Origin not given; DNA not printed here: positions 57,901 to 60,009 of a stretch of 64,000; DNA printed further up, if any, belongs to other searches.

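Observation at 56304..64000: Tandem paralogous modules: T9SS cargo gene, then TPR-sensor HisKA_2 kinase, then LytTR/REC regulator, repeated twice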

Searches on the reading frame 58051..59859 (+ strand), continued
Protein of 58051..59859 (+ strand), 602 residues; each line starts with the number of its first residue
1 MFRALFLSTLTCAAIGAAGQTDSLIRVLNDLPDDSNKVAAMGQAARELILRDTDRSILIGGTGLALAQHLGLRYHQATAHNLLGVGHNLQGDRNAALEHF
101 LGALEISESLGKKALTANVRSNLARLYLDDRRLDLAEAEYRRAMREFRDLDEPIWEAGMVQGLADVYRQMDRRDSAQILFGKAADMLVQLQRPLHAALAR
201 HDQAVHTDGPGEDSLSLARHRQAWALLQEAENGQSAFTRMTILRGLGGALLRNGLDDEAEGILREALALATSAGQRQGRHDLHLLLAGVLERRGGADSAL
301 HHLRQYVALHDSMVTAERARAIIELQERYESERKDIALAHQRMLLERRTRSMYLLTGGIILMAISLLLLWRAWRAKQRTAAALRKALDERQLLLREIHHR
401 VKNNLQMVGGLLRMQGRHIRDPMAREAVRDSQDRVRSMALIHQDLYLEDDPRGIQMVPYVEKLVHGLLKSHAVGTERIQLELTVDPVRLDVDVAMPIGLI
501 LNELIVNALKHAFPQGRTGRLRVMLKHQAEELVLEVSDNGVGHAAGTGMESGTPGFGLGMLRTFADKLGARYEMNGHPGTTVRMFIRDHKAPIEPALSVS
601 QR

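Call 17: find_homologous_proteins(query=window:58051-59859:+, max_evalue=1e-10)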
Query window:58051-59859:+ (602 aa): 2339 proteins with E <= 1e-10 among 8000 candidates; the best 120 are listed.
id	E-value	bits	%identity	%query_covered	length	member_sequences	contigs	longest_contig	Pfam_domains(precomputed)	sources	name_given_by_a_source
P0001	0.0e+0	1301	100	100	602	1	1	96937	PF13424.13,PF13581.13,PF02518.32,PF07568.19,PF07719.24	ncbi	-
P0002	1.1e-219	749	62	98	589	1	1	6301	PF13424.13,PF13581.13,PF02518.32,PF07568.19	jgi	jgi:two-component sensor histidine kinase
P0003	1.5e-214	732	67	86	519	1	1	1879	PF00515.35,PF13424.13,PF13581.13,PF13176.13,PF02518.32,PF13428.13,PF13181.13,PF07568.19,PF07719.24,PF13374.13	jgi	jgi:two-component system, sensor histidine kinase PdtaS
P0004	2.1e-204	699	59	97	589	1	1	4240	PF00515.35,PF13424.13,PF13581.13,PF13176.13,PF02518.32,PF07536.21,PF07568.19,PF07719.24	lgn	-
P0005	4.7e-200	684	57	98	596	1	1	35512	PF13424.13,PF13581.13,PF02518.32,PF07568.19,PF13374.13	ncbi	-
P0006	4.8e-136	473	47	95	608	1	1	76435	PF17874.8,PF00515.35,PF13424.13,PF13581.13,PF02518.32,PF14938.13,PF07536.21,PF07568.19,PF07719.24,PF13374.13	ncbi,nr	ncbi:MAG: ATP-binding protein [Flavobacteriales bacterium]|nr:ATP-binding protein [Flavobacteriales 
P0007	1.0e-116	409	43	95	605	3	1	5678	PF13414.13,PF13176.13,PF13428.13,PF07568.19,PF13374.13,PF14559.13,PF17874.8,PF00515.35,PF13424.13,PF13581.13,PF02518.32,PF14938.13,PF13432.13,PF07536.21,PF13181.13,PF07719.24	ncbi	ncbi:MAG: tetratricopeptide repeat protein [Flavobacteriales bacterium]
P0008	6.2e-115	403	40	95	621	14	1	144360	PF17874.8,PF00515.35,PF13424.13,PF13581.13,PF02518.32,PF13432.13,PF07536.21,PF07568.19,PF07719.24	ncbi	-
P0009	4.2e-113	397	40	95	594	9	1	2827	PF17874.8,PF00515.35,PF13424.13,PF13581.13,PF13176.13,PF02518.32,PF07536.21,PF13181.13,PF07568.19,PF07719.24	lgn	-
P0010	8.9e-113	396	43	97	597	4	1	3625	PF00515.35,PF13424.13,PF13581.13,PF13176.13,PF02518.32,PF14938.13,PF13181.13,PF07568.19,PF07719.24,PF13374.13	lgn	-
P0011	2.0e-111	392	40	97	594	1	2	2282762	PF00515.35,PF13424.13,PF13581.13,PF13176.13,PF02518.32,PF13432.13,PF13181.13,PF07568.19,PF07719.24,PF13374.13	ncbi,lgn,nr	ncbi:MAG: tetratricopeptide repeat protein [Flavobacteriales bacterium]|nr:tetratricopeptide repeat 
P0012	5.4e-110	387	46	86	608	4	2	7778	PF00515.35,PF13424.13,PF13581.13,PF02518.32,PF14938.13,PF07568.19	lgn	-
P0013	8.5e-110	386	40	99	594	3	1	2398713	PF17874.8,PF00515.35,PF13424.13,PF13581.13,PF02518.32,PF14938.13,PF13432.13,PF07536.21,PF13181.13,PF07568.19,PF07719.24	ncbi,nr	ncbi:MAG: tetratricopeptide repeat protein [Flavobacteriales bacterium]|nr:tetratricopeptide repeat 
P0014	8.8e-110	386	41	95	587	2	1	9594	PF00515.35,PF13424.13,PF13581.13,PF13176.13,PF02518.32,PF07536.21,PF13181.13,PF07568.19,PF13374.13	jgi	jgi:two-component system, sensor histidine kinase PdtaS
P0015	4.3e-109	384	38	98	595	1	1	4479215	PF00515.35,PF13424.13,PF13581.13,PF02518.32,PF13181.13,PF07568.19,PF07719.24,PF13374.13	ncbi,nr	ncbi:MAG: tetratricopeptide repeat protein [Flavobacteriales bacterium]|nr:MAG: tetratricopeptide re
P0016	1.3e-108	382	38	97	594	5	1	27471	PF00515.35,PF13424.13,PF13581.13,PF02518.32,PF13428.13,PF07536.21,PF13181.13,PF07568.19,PF07719.24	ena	-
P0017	2.7e-108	381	40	95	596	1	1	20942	PF00515.35,PF13424.13,PF13581.13,PF13176.13,PF02518.32,PF13428.13,PF13181.13,PF07568.19,PF07719.24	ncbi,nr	ncbi:MAG: tetratricopeptide repeat protein [Flavobacteriales bacterium]|nr:tetratricopeptide repeat 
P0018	8.0e-108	380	41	95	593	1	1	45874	PF17874.8,PF00515.35,PF13424.13,PF13581.13,PF02518.32,PF13432.13,PF07536.21,PF13181.13,PF07568.19,PF07719.24,PF13374.13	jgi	-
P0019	1.6e-107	379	42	96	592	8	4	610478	PF13414.13,PF00515.35,PF13424.13,PF13581.13,PF13176.13,PF02518.32,PF13432.13,PF07536.21,PF13181.13,PF07568.19,PF07719.24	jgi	-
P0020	3.9e-107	378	45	86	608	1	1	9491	PF13176.13,PF07568.19,PF13374.13,PF17874.8,PF00515.35,PF13424.13,PF13581.13,PF02518.32,PF14938.13,PF07536.21,PF13181.13,PF07719.24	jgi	jgi:two-component system, sensor histidine kinase PdtaS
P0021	2.9e-106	375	37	96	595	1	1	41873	PF17874.8,PF00515.35,PF13424.13,PF13581.13,PF13176.13,PF02518.32,PF07536.21,PF13181.13,PF07568.19,PF07719.24,PF13374.13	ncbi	-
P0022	9.7e-106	373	42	93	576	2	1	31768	PF00515.35,PF13424.13,PF13581.13,PF02518.32,PF07536.21,PF07568.19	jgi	-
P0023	2.6e-105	372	38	96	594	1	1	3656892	PF00515.35,PF13424.13,PF13581.13,PF13176.13,PF02518.32,PF13181.13,PF07568.19,PF07719.24,PF13374.13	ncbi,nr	ncbi:MAG: tetratricopeptide repeat protein [Flavobacteriales bacterium]|nr:tetratricopeptide repeat 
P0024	3.7e-105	371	45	86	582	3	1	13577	PF13424.13,PF13581.13,PF02518.32,PF07568.19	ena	-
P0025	8.0e-105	370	39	87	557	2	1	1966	PF00515.35,PF13424.13,PF13581.13,PF02518.32,PF07568.19,PF07719.24,PF13374.13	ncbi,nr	ncbi:MAG: tetratricopeptide repeat protein, partial [Flavobacteriales bacterium]|nr:tetratricopeptid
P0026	9.1e-105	370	38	98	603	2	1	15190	PF00515.35,PF13424.13,PF13581.13,PF13176.13,PF02518.32,PF07536.21,PF13181.13,PF07568.19,PF07719.24,PF13374.13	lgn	-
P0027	6.5e-104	367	39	97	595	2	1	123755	PF13176.13,PF13428.13,PF07568.19,PF13374.13,PF00515.35,PF13424.13,PF13581.13,PF02518.32,PF14938.13,PF07536.21,PF13181.13,PF07719.24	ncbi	ncbi:MAG: histidine kinase dimerization/phosphoacceptor domain -containing protein [Flavobacteriales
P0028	7.5e-103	363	40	98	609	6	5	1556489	PF00515.35,PF13424.13,PF13581.13,PF02518.32,PF07568.19,PF07719.24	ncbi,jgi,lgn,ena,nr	ncbi:MAG: tetratricopeptide repeat protein [Flavobacteriales bacterium]|nr:tetratricopeptide repeat 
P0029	7.9e-103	363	39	96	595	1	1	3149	PF07568.19,PF13374.13,PF07721.21,PF14559.13,PF17874.8,PF00515.35,PF13424.13,PF13581.13,PF02518.32,PF14938.13,PF13432.13,PF07536.21,PF13181.13,PF07719.24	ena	-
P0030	6.1e-102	360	41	98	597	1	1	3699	PF00515.35,PF13424.13,PF13581.13,PF13176.13,PF02518.32,PF07536.21,PF13181.13,PF07568.19,PF07719.24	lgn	-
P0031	8.3e-102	360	38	98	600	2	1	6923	PF13414.13,PF13428.13,PF07568.19,PF13374.13,PF17874.8,PF00515.35,PF13424.13,PF13581.13,PF02518.32,PF14938.13,PF13432.13,PF07536.21,PF13181.13,PF07719.24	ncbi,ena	-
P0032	1.7e-101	359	39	97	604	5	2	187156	PF13414.13,PF00515.35,PF13424.13,PF13581.13,PF02518.32,PF14938.13,PF13432.13,PF07536.21,PF07568.19,PF07719.24,PF13374.13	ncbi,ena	-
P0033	3.0e-101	358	38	97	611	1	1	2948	PF13176.13,PF13428.13,PF07568.19,PF13374.13,PF00515.35,PF13424.13,PF13581.13,PF02518.32,PF14938.13,PF07536.21,PF13181.13,PF07719.24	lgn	-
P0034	3.0e-101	358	36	98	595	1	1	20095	PF13176.13,PF13428.13,PF07568.19,PF13374.13,PF00515.35,PF13424.13,PF13581.13,PF02518.32,PF14938.13,PF13432.13,PF07536.21,PF13181.13,PF07719.24,PF13174.13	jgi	jgi:two-component system, sensor histidine kinase PdtaS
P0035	3.5e-100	355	39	96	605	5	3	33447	PF13414.13,PF00515.35,PF13424.13,PF13581.13,PF02518.32,PF07536.21,PF13181.13,PF07568.19,PF07719.24,PF13374.13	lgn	-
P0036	1.1e-99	353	38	96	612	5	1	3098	PF00515.35,PF13424.13,PF13581.13,PF02518.32,PF07536.21,PF07568.19,PF07719.24,PF13374.13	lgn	-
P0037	6.1e-99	351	38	97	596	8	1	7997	PF00515.35,PF13424.13,PF13581.13,PF02518.32,PF07536.21,PF07568.19,PF07719.24,PF13374.13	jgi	jgi:two-component sensor histidine kinase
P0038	1.3e-98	349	37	97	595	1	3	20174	PF13414.13,PF13176.13,PF13428.13,PF07568.19,PF13374.13,PF00515.35,PF13424.13,PF13581.13,PF02518.32,PF14938.13,PF13432.13,PF07536.21,PF13181.13,PF07719.24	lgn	-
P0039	1.3e-98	349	38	94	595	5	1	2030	PF13176.13,PF13428.13,PF07568.19,PF13374.13,PF14559.13,PF17874.8,PF00515.35,PF13424.13,PF13581.13,PF02518.32,PF14938.13,PF13432.13,PF07536.21,PF13181.13,PF07719.24,PF13174.13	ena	-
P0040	1.8e-98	349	38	94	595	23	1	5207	PF13414.13,PF13176.13,PF13428.13,PF07568.19,PF13374.13,PF07721.21,PF14559.13,PF17874.8,PF00515.35,PF13424.13,PF13581.13,PF02518.32,PF14938.13,PF13432.13,PF07536.21,PF13181.13,PF07719.24,PF13174.13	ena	-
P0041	4.6e-98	348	41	93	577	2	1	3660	PF13424.13,PF13581.13,PF02518.32,PF07536.21,PF07568.19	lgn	-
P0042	4.6e-98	348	39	95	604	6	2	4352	PF00515.35,PF13424.13,PF13581.13,PF02518.32,PF14938.13,PF13432.13,PF07536.21,PF07568.19,PF07719.24,PF13374.13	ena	-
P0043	4.6e-98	348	40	95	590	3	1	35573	PF13424.13,PF13581.13,PF02518.32,PF07536.21,PF07568.19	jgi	jgi:two-component system, sensor histidine kinase PdtaS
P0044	6.4e-98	347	36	98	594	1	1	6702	PF00515.35,PF13424.13,PF13581.13,PF02518.32,PF14938.13,PF13432.13,PF13428.13,PF07536.21,PF07568.19,PF07719.24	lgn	-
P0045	1.1e-97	346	39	95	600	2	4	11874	PF13176.13,PF07568.19,PF13374.13,PF17874.8,PF00515.35,PF13424.13,PF13581.13,PF02518.32,PF14938.13,PF13432.13,PF07536.21,PF13181.13,PF07719.24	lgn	-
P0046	4.0e-97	344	38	95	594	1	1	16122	PF00515.35,PF13424.13,PF13581.13,PF13176.13,PF02518.32,PF13432.13,PF07536.21,PF13181.13,PF07568.19,PF07719.24,PF13374.13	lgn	-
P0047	6.3e-97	344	38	99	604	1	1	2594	PF13424.13,PF13581.13,PF02518.32,PF14938.13,PF07536.21,PF07568.19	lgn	-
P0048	6.4e-97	344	36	98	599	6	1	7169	PF13414.13,PF13176.13,PF13428.13,PF07568.19,PF13374.13,PF14559.13,PF00515.35,PF13424.13,PF13581.13,PF02518.32,PF14938.13,PF13432.13,PF07536.21,PF13181.13,PF07719.24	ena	-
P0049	2.0e-96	342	42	86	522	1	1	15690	PF00515.35,PF13424.13,PF13581.13,PF02518.32,PF07536.21,PF07568.19,PF07719.24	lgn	-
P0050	4.2e-96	341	37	98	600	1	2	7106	PF13176.13,PF13428.13,PF07568.19,PF13374.13,PF07721.21,PF14559.13,PF17874.8,PF00515.35,PF13424.13,PF13581.13,PF02518.32,PF14938.13,PF13432.13,PF13181.13,PF07719.24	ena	-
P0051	2.0e-95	339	37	95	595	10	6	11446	PF17874.8,PF00515.35,PF13424.13,PF13581.13,PF02518.32,PF13432.13,PF07536.21,PF07568.19,PF07719.24,PF13374.13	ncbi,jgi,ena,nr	ncbi:MAG: tetratricopeptide repeat protein [Flavobacteriales bacterium]|nr:tetratricopeptide repeat 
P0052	2.2e-95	339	41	91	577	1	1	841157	PF13424.13,PF13581.13,PF02518.32,PF07536.21,PF07568.19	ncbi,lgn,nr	ncbi:MAG: sensor histidine kinase [Flavobacteriales bacterium]|nr:sensor histidine kinase [Flavobact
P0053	4.8e-95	338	37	95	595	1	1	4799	PF13414.13,PF13428.13,PF07568.19,PF13374.13,PF14559.13,PF17874.8,PF00515.35,PF13424.13,PF13581.13,PF02518.32,PF14938.13,PF13432.13,PF07536.21,PF13181.13,PF07719.24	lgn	-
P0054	2.1e-94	335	37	95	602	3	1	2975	PF00515.35,PF13424.13,PF13581.13,PF02518.32,PF14938.13,PF13432.13,PF07568.19,PF07719.24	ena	-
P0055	5.4e-94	334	43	85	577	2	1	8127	PF13424.13,PF13581.13,PF02518.32,PF07536.21,PF07568.19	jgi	jgi:two-component sensor histidine kinase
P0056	2.8e-93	332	37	97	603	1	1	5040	PF17874.8,PF00515.35,PF13424.13,PF13581.13,PF02518.32,PF14938.13,PF13428.13,PF07536.21,PF13181.13,PF07568.19,PF07719.24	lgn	-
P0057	4.2e-93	331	39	98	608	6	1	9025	PF13424.13,PF13581.13,PF02518.32,PF07568.19,PF07719.24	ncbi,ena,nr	ncbi:MAG: ATP-binding protein [Flavobacteriales bacterium]|nr:ATP-binding protein [Flavobacteriales 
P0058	3.2e-92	328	41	85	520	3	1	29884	PF00515.35,PF13424.13,PF13581.13,PF13176.13,PF02518.32,PF13428.13,PF13181.13,PF07568.19,PF07719.24,PF13374.13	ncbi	-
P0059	1.2e-91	326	37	95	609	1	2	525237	PF00515.35,PF13424.13,PF13581.13,PF02518.32,PF14938.13,PF07536.21,PF13181.13,PF07568.19,PF07719.24,PF13374.13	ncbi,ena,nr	ncbi:MAG: tetratricopeptide repeat protein [Flavobacteriales bacterium]|nr:tetratricopeptide repeat 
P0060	3.5e-91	325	37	97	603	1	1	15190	PF00515.35,PF13424.13,PF13581.13,PF13176.13,PF02518.32,PF14938.13,PF07536.21,PF13181.13,PF07568.19,PF07719.24,PF13374.13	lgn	-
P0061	4.3e-90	321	38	91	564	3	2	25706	PF13424.13,PF13581.13,PF02518.32,PF14938.13,PF07568.19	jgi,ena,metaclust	metaclust:\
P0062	2.4e-89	319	35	98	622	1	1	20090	PF17874.8,PF00515.35,PF13424.13,PF28559.1,PF13581.13,PF02518.32,PF14938.13,PF07536.21,PF13181.13,PF07568.19,PF07719.24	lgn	-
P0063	1.2e-88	317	35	97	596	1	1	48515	PF13414.13,PF13176.13,PF13428.13,PF07568.19,PF13374.13,PF14559.13,PF00515.35,PF13424.13,PF13581.13,PF02518.32,PF14938.13,PF07536.21,PF13181.13,PF07719.24,PF13174.13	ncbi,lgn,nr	ncbi:MAG: tetratricopeptide repeat protein [Flavobacteriales bacterium]|nr:tetratricopeptide repeat 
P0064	5.6e-88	314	39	78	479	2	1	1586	PF00515.35,PF13424.13,PF13581.13,PF13176.13,PF02518.32,PF13181.13,PF07568.19,PF07719.24,PF13374.13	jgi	jgi:two-component sensor histidine kinase/Tfp pilus assembly protein PilF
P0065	9.8e-86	307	52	56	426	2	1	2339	PF13581.13,PF02518.32,PF07536.21,PF07568.19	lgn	-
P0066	4.3e-84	301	44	63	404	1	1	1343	PF13424.13,PF13581.13,PF02518.32,PF07536.21,PF07568.19,PF13374.13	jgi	jgi:two-component sensor histidine kinase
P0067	1.3e-81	293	40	84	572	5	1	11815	PF13424.13,PF13581.13,PF02518.32,PF07568.19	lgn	-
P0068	2.3e-80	289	46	58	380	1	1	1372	PF13581.13,PF02518.32,PF07536.21,PF07568.19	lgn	-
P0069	1.2e-72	264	34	89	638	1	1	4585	PF13176.13,PF13428.13,PF07568.19,PF13374.13,PF00515.35,PF13424.13,PF13581.13,PF02518.32,PF14938.13,PF07536.21,PF13181.13,PF07719.24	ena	-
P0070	3.5e-72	262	36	85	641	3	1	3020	PF00515.35,PF13424.13,PF13581.13,PF13176.13,PF02518.32,PF13181.13,PF07568.19,PF07719.24,PF13374.13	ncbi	-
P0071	2.8e-69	253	34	82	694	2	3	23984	PF13176.13,PF07568.19,PF13374.13,PF14559.13,PF17874.8,PF00515.35,PF13424.13,PF13581.13,PF02518.32,PF13432.13,PF07536.21,PF13181.13,PF07719.24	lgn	-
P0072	1.0e-68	251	35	95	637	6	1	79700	PF17874.8,PF00515.35,PF13424.13,PF13581.13,PF13176.13,PF02518.32,PF13428.13,PF07536.21,PF07568.19,PF07719.24,PF13374.13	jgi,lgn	jgi:two-component sensor histidine kinase/Tfp pilus assembly protein PilF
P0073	1.3e-68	250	32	87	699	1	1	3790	PF10602.16,PF13431.13,PF13176.13,PF24885.2,PF13428.13,PF07568.19,PF13374.13,PF14559.13,PF17874.8,PF00515.35,PF04212.25,PF13424.13,PF02518.32,PF14938.13,PF13432.13,PF07536.21,PF13181.13,PF07719.24,PF13174.13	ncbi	-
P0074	1.1e-66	244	33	85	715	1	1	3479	PF10602.16,PF13176.13,PF13428.13,PF07568.19,PF13374.13,PF17874.8,PF00515.35,PF13424.13,PF13581.13,PF02518.32,PF14938.13,PF13432.13,PF13181.13,PF07719.24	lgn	-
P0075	1.6e-66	243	31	98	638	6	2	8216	PF00515.35,PF17139.10,PF13424.13,PF13581.13,PF13176.13,PF02518.32,PF07536.21,PF13181.13,PF07568.19,PF07719.24,PF13374.13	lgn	-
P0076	1.9e-66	243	31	93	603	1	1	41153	PF17874.8,PF00515.35,PF13424.13,PF13581.13,PF13176.13,PF02518.32,PF07536.21,PF13181.13,PF07568.19,PF07719.24,PF13374.13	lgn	-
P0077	3.6e-66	242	31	87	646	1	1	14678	PF13176.13,PF24885.2,PF13428.13,PF07568.19,PF13374.13,PF17874.8,PF00515.35,PF13424.13,PF13581.13,PF02518.32,PF14938.13,PF07536.21,PF13181.13,PF07719.24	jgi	jgi:two-component sensor histidine kinase/Tfp pilus assembly protein PilF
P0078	4.2e-66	242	30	93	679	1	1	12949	PF17874.8,PF00515.35,PF13424.13,PF13581.13,PF02518.32,PF13432.13,PF07536.21,PF13181.13,PF07568.19,PF07719.24,PF13374.13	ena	-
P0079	4.8e-66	242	32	89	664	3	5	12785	PF13176.13,PF07568.19,PF13374.13,PF17874.8,PF00515.35,PF13424.13,PF13581.13,PF02518.32,PF14938.13,PF07536.21,PF13181.13,PF07719.24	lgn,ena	-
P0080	5.2e-66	242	29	98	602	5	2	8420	PF00515.35,PF13424.13,PF13581.13,PF13176.13,PF02518.32,PF13428.13,PF07536.21,PF13181.13,PF07568.19,PF07719.24,PF13374.13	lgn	-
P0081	7.5e-66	241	31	87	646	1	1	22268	PF13176.13,PF24885.2,PF13428.13,PF07568.19,PF13374.13,PF17874.8,PF00515.35,PF13424.13,PF13581.13,PF02518.32,PF14938.13,PF07536.21,PF13181.13,PF07719.24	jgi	jgi:two-component sensor histidine kinase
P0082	1.2e-65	241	32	82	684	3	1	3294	PF13176.13,PF24885.2,PF13428.13,PF07568.19,PF13374.13,PF14559.13,PF17874.8,PF00515.35,PF13424.13,PF28559.1,PF13581.13,PF02518.32,PF13432.13,PF07536.21,PF13181.13,PF07719.24,PF13174.13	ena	-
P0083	1.2e-65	241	33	85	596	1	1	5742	PF17874.8,PF00515.35,PF13424.13,PF13581.13,PF02518.32,PF14938.13,PF07536.21,PF13181.13,PF07568.19,PF07719.24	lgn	-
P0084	2.1e-65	240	31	81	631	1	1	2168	PF13431.13,PF13176.13,PF13428.13,PF07568.19,PF13374.13,PF14559.13,PF00515.35,PF13424.13,PF13581.13,PF02518.32,PF14938.13,PF13432.13,PF07536.21,PF13181.13,PF07719.24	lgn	-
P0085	3.6e-65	239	29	99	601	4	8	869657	PF13431.13,PF13414.13,PF13176.13,PF13428.13,PF07568.19,PF13374.13,PF17874.8,PF00515.35,PF12895.14,PF13424.13,PF13581.13,PF02518.32,PF14938.13,PF07536.21,PF13181.13,PF07719.24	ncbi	ncbi:MAG: tetratricopeptide repeat protein [Cyclobacteriaceae bacterium]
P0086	6.3e-65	238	29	97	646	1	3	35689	PF13176.13,PF24885.2,PF07568.19,PF13374.13,PF17874.8,PF00515.35,PF13424.13,PF13581.13,PF02518.32,PF14938.13,PF07536.21,PF13181.13,PF07719.24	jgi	jgi:two-component sensor histidine kinase/Tfp pilus assembly protein PilF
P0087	8.4e-65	238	34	74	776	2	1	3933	PF13176.13,PF13428.13,PF07568.19,PF13374.13,PF17874.8,PF00515.35,PF13424.13,PF28559.1,PF13581.13,PF02518.32,PF13432.13,PF07536.21,PF13181.13,PF07719.24,PF13174.13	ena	-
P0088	8.8e-65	238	30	97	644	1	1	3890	PF13414.13,PF13176.13,PF13428.13,PF07568.19,PF13374.13,PF17874.8,PF00515.35,PF13424.13,PF13581.13,PF02518.32,PF13432.13,PF07536.21,PF13181.13,PF07719.24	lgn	-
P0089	1.3e-64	237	40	57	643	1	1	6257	PF00515.35,PF13424.13,PF13581.13,PF02518.32,PF14938.13,PF13428.13,PF13181.13,PF07568.19,PF07719.24,PF13374.13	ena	-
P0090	1.6e-64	237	31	87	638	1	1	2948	PF13176.13,PF24885.2,PF13428.13,PF07568.19,PF13374.13,PF17874.8,PF00515.35,PF13424.13,PF13581.13,PF02518.32,PF07536.21,PF13181.13,PF07719.24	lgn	-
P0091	6.7e-64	235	32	85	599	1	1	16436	PF13424.13,PF13581.13,PF02518.32,PF07536.21,PF07568.19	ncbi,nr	ncbi:MAG: hypothetical protein HKN45_07020 [Flavobacteriales bacterium]|nr:hypothetical protein [Fla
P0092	7.9e-64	235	31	86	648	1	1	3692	PF13176.13,PF24885.2,PF07568.19,PF13374.13,PF00515.35,PF13424.13,PF13581.13,PF02518.32,PF13432.13,PF07536.21,PF13181.13,PF07719.24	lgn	-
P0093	9.1e-64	234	40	55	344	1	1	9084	PF13581.13,PF02518.32,PF07536.21,PF07568.19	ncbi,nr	ncbi:MAG: sensor histidine kinase [Flavobacteriales bacterium]|nr:sensor histidine kinase [Flavobact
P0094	1.0e-63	234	31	84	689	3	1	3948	PF13176.13,PF13428.13,PF07568.19,PF13374.13,PF17874.8,PF00515.35,PF13424.13,PF13581.13,PF02518.32,PF13432.13,PF07536.21,PF13181.13,PF07719.24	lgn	-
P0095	1.7e-63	234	46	49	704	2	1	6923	PF17874.8,PF00515.35,PF13424.13,PF13581.13,PF02518.32,PF13432.13,PF13428.13,PF07536.21,PF13181.13,PF07568.19,PF07719.24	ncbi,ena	-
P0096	2.1e-63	233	31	82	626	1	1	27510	PF13176.13,PF24885.2,PF07568.19,PF13374.13,PF00515.35,PF13424.13,PF28559.1,PF13581.13,PF02518.32,PF14938.13,PF07536.21,PF13181.13,PF07719.24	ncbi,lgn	ncbi:MAG: tetratricopeptide repeat protein [Ekhidna sp.]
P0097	2.5e-63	233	30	87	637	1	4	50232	PF13176.13,PF13428.13,PF07568.19,PF13374.13,PF17874.8,PF00515.35,PF13424.13,PF13581.13,PF02518.32,PF14938.13,PF13432.13,PF07536.21,PF13181.13,PF07719.24,PF13174.13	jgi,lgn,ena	-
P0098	4.9e-63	232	31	84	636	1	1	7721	PF00515.35,PF13424.13,PF13581.13,PF02518.32,PF13181.13,PF07568.19,PF07719.24,PF13374.13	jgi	-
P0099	5.4e-63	232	45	49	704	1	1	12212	PF17874.8,PF00515.35,PF13424.13,PF13581.13,PF02518.32,PF13432.13,PF13428.13,PF07536.21,PF13181.13,PF07568.19,PF07719.24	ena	-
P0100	6.1e-63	232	29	85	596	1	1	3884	PF17874.8,PF13424.13,PF13581.13,PF02518.32,PF07568.19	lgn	-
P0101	7.7e-63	231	33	85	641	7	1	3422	PF13431.13,PF13176.13,PF07568.19,PF13374.13,PF14559.13,PF00515.35,PF13424.13,PF13581.13,PF02518.32,PF14938.13,PF13432.13,PF07536.21,PF13181.13,PF07719.24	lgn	-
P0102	1.5e-62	230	32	83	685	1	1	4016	PF13176.13,PF13428.13,PF07568.19,PF13374.13,PF14559.13,PF00515.35,PF13424.13,PF13581.13,PF02518.32,PF13432.13,PF07536.21,PF13181.13,PF07719.24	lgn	-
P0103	3.1e-62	229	33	82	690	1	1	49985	PF13176.13,PF07568.19,PF13374.13,PF14559.13,PF00515.35,PF13424.13,PF28559.1,PF13581.13,PF02518.32,PF13432.13,PF07536.21,PF13181.13,PF07719.24,PF13174.13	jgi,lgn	jgi:two-component sensor histidine kinase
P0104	3.3e-62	229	32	83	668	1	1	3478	PF13176.13,PF13428.13,PF07568.19,PF25068.3,PF13371.13,PF17874.8,PF00515.35,PF13424.13,PF13581.13,PF02518.32,PF14938.13,PF13432.13,PF07536.21,PF13181.13,PF07719.24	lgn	-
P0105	4.0e-62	229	31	97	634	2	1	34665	PF00515.35,PF13424.13,PF13581.13,PF02518.32,PF07536.21,PF07568.19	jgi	jgi:two-component sensor histidine kinase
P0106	4.6e-62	229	30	97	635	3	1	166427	PF13414.13,PF13424.13,PF13581.13,PF02518.32,PF07536.21,PF13181.13,PF07568.19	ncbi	-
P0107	5.2e-62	229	30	85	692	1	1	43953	PF13176.13,PF13428.13,PF07568.19,PF13374.13,PF17874.8,PF00515.35,PF13424.13,PF13581.13,PF02518.32,PF14938.13,PF13432.13,PF13181.13,PF07719.24,PF13174.13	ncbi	ncbi:MAG: tetratricopeptide repeat protein [Cyclobacteriaceae bacterium]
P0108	6.3e-62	228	38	54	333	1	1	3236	PF13581.13,PF02518.32,PF07536.21,PF07568.19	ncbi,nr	ncbi:MAG: sensor histidine kinase, partial [Flavobacteriales bacterium]|nr:sensor histidine kinase [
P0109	6.5e-62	228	30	86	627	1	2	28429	PF00515.35,PF13424.13,PF02518.32,PF07568.19,PF07719.24,PF13374.13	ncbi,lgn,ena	-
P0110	9.3e-62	228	38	55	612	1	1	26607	PF12862.14,PF13176.13,PF13428.13,PF07568.19,PF13374.13,PF17874.8,PF00515.35,PF13424.13,PF13581.13,PF02518.32,PF14938.13,PF13432.13,PF07536.21,PF13181.13,PF07719.24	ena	-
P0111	1.4e-61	227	27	97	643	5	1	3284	PF00515.35,PF13424.13,PF13581.13,PF13176.13,PF02518.32,PF24885.2,PF07536.21,PF07568.19,PF07719.24,PF13374.13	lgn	-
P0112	1.7e-61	227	34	88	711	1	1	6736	PF13428.13,PF07568.19,PF13374.13,PF07721.21,PF14559.13,PF00515.35,PF13424.13,PF13581.13,PF02518.32,PF07536.21,PF13181.13,PF07719.24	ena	-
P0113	3.3e-61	226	32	82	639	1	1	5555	PF13176.13,PF13428.13,PF07568.19,PF13374.13,PF14559.13,PF00515.35,PF13424.13,PF02518.32,PF13432.13,PF07536.21,PF13181.13,PF07719.24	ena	-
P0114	3.5e-61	226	31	83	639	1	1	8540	PF13176.13,PF24885.2,PF13428.13,PF07568.19,PF13374.13,PF14559.13,PF17874.8,PF00515.35,PF12895.14,PF13424.13,PF13581.13,PF02518.32,PF14938.13,PF13432.13,PF07536.21,PF13181.13,PF07719.24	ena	-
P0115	4.8e-61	225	32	84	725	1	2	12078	PF17874.8,PF13424.13,PF13581.13,PF02518.32,PF07536.21,PF07568.19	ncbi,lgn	-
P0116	7.3e-61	225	27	98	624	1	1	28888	PF13431.13,PF13176.13,PF13428.13,PF07568.19,PF13374.13,PF14559.13,PF17874.8,PF00515.35,PF13424.13,PF13581.13,PF02518.32,PF14938.13,PF13432.13,PF07536.21,PF13181.13,PF07719.24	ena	-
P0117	8.9e-61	225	31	86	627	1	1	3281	PF00515.35,PF13424.13,PF13581.13,PF13176.13,PF02518.32,PF13432.13,PF13428.13,PF13181.13,PF07568.19,PF07719.24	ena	-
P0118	1.1e-60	224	37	63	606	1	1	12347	PF17874.8,PF13424.13,PF13581.13,PF02518.32,PF07568.19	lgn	-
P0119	1.4e-60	224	38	55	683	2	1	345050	PF13176.13,PF13428.13,PF07568.19,PF13374.13,PF07721.21,PF14559.13,PF17874.8,PF00515.35,PF13424.13,PF28559.1,PF13581.13,PF02518.32,PF13432.13,PF07536.21,PF13181.13,PF07719.24,PF13174.13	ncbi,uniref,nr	ncbi:tetratricopeptide repeat protein [Flavilitoribacter nigricans]|uniref:tetratricopeptide repeat 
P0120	2.2e-60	223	31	83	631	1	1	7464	PF13176.13,PF24885.2,PF13428.13,PF07568.19,PF13374.13,PF14559.13,PF17874.8,PF00515.35,PF12895.14,PF13424.13,PF13581.13,PF02518.32,PF14938.13,PF13432.13,PF07536.21,PF13181.13,PF07719.24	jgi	-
